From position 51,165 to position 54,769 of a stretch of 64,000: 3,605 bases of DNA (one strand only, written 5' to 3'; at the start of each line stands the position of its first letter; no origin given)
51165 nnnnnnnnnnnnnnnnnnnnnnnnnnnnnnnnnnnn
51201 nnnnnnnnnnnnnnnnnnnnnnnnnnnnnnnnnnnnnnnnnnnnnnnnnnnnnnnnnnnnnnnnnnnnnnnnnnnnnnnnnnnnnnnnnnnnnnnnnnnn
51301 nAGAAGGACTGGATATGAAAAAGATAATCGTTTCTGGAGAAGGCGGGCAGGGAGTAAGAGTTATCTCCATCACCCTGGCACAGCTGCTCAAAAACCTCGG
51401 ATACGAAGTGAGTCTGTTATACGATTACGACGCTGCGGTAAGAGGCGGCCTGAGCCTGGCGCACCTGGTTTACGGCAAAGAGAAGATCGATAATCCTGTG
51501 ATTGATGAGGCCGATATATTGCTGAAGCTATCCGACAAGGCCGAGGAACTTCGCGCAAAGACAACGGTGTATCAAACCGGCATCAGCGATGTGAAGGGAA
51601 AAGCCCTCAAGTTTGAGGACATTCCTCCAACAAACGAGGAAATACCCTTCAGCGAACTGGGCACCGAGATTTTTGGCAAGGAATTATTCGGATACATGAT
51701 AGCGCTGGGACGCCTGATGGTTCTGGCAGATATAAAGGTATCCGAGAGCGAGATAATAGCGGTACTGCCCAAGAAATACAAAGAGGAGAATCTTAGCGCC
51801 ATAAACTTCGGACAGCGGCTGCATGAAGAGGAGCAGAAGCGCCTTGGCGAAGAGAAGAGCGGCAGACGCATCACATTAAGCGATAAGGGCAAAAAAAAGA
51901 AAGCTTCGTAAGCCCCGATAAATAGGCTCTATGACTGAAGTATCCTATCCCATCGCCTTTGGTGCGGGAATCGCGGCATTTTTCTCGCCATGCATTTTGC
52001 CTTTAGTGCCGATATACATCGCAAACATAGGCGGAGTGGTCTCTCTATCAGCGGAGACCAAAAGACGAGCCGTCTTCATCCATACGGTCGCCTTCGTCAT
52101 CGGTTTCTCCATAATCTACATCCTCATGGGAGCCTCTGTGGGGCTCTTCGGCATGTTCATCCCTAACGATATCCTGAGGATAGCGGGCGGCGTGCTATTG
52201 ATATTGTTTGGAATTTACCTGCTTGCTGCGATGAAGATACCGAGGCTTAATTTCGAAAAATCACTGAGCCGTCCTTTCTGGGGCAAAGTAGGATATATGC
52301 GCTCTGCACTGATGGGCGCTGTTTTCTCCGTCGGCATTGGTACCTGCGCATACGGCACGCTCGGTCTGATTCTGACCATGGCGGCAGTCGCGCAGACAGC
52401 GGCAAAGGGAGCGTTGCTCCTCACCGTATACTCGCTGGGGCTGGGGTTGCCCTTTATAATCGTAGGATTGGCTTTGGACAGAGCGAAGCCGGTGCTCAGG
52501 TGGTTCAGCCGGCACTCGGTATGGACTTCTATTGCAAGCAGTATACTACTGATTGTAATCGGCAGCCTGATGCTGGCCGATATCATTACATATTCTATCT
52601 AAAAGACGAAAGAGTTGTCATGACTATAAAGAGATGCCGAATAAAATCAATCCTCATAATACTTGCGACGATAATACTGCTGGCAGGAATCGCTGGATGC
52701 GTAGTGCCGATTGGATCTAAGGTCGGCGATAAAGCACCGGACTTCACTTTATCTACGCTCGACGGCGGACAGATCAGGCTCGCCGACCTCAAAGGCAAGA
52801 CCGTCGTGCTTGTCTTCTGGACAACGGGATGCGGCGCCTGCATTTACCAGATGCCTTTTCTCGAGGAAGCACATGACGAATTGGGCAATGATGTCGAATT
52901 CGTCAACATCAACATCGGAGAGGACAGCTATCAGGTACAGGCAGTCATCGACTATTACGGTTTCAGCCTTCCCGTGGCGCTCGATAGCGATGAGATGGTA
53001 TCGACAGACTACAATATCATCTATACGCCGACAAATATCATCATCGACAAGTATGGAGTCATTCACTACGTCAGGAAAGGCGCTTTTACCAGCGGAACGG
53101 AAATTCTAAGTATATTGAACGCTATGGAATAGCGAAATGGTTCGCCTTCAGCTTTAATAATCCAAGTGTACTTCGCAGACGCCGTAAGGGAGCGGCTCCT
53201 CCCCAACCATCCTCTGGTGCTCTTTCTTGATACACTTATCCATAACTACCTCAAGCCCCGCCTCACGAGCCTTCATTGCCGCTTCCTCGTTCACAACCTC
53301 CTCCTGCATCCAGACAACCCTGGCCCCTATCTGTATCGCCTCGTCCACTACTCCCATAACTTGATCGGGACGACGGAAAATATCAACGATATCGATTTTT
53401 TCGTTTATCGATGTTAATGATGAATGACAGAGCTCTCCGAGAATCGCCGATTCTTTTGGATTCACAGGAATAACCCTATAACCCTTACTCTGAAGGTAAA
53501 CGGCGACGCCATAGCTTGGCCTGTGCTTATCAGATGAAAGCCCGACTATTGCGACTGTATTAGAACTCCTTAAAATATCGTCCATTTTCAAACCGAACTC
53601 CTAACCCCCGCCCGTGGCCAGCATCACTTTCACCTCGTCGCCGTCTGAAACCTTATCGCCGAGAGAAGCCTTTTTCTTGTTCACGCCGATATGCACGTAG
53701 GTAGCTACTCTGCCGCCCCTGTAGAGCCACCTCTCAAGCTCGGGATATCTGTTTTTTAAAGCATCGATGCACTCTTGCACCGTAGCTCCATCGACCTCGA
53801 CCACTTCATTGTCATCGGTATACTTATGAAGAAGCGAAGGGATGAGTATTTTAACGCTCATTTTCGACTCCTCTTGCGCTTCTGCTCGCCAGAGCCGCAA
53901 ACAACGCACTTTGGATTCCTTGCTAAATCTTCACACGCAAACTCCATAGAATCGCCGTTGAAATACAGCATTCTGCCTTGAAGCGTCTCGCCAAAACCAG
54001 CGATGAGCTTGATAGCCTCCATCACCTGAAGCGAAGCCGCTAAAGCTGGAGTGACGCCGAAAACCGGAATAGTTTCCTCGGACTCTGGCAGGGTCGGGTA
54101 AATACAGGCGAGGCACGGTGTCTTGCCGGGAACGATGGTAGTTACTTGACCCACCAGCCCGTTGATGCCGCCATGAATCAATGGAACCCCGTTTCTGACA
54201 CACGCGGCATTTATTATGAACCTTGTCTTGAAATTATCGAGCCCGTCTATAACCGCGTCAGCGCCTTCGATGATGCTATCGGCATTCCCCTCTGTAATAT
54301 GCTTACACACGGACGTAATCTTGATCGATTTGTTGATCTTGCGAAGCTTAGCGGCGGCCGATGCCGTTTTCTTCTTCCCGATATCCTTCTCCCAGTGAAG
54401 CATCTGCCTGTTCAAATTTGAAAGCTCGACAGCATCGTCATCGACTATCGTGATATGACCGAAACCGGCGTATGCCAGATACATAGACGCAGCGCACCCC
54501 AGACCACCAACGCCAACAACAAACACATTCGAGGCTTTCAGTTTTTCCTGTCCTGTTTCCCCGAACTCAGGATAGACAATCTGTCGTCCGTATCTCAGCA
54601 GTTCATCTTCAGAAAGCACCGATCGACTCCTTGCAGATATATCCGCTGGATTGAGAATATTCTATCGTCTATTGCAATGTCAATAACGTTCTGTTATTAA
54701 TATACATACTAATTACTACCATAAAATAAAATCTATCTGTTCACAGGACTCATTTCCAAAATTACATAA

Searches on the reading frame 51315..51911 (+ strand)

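Call 30: search_protein_families(library=pfam, proteins=[window:51315-51911:+], max_evalue=0.00001)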
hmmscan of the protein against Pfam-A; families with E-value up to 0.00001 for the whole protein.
window:51315-51911:+ (198 aa): 1 family
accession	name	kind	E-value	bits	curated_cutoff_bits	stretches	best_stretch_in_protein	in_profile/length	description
PF01558.24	POR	-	4.6e-13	50.1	27.4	1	10-165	1-170/173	Pyruvate ferredoxin/flavodoxin oxidoreductase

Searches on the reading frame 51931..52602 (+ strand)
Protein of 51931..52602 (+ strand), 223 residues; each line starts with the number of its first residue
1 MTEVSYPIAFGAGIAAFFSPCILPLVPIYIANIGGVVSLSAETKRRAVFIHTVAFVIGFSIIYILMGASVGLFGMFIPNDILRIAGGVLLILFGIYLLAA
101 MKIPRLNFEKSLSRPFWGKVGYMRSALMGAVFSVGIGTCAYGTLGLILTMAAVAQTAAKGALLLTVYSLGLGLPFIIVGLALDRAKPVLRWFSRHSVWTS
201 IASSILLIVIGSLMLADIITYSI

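Call 30: search_protein_families(library=pfam, proteins=[window:51931-52602:+], max_evalue=0.00001)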
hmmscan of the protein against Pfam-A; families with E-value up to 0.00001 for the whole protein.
window:51931-52602:+ (223 aa): 2 families
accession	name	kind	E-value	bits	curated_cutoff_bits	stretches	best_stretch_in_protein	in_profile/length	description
PF02683.22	DsbD_TM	-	2.8e-16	59.9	27.1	1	8-187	7-190/219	Cytochrome C biogenesis protein transmembrane domain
PF13386.12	DsbD_2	-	5.7e-10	39.9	24.9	1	35-211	20-197/199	Cytochrome C biogenesis protein transmembrane region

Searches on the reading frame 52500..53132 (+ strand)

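Call 30: search_protein_families(library=pfam, proteins=[window:52500-53132:+], max_evalue=0.00001)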
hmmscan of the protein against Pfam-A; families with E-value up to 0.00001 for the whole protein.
window:52500-53132:+ (210 aa): 3 families
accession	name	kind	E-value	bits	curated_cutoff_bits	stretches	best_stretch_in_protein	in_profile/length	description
PF08534.16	Redoxin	-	4e-26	92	26.6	1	74-197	1-137/148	Redoxin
PF00578.27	AhpC-TSA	-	6.4e-25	87.9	26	1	75-190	1-123/124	AhpC/TSA family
PF13905.12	Thioredoxin_8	-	6.8e-11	42.8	27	1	99-186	1-92/94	Thioredoxin-like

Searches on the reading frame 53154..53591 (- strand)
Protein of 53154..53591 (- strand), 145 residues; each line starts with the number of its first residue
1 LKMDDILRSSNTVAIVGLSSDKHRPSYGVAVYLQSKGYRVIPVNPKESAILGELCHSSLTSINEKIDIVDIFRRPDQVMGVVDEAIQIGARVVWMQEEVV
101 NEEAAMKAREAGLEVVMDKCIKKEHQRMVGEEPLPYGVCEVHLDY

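Call 30: search_protein_families(library=pfam, proteins=[window:53154-53591:-], max_evalue=0.00001)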
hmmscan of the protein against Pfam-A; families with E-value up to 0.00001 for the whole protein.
window:53154-53591:- (145 aa): 1 family
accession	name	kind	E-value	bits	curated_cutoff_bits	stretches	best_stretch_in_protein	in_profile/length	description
PF13380.12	CoA_binding_2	-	4.2e-42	143.7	22.8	1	12-126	2-116/116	CoA binding domain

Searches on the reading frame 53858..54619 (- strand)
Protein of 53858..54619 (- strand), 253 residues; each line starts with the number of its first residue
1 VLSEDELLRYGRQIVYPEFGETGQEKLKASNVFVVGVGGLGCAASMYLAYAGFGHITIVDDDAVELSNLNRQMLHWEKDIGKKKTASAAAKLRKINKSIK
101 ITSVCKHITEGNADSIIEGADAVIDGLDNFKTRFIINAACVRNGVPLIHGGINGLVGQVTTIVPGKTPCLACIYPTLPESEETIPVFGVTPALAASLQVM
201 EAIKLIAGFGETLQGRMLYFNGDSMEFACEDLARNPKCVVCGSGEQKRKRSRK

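Call 30: search_protein_families(library=pfam, proteins=[window:53858-54619:-], max_evalue=0.00001)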
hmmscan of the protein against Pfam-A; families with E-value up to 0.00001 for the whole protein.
window:53858-54619:- (253 aa): 1 family
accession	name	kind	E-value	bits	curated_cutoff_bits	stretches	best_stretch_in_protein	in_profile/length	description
PF00899.27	ThiF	-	7e-76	254.9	28.1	1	10-238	1-236/238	ThiF family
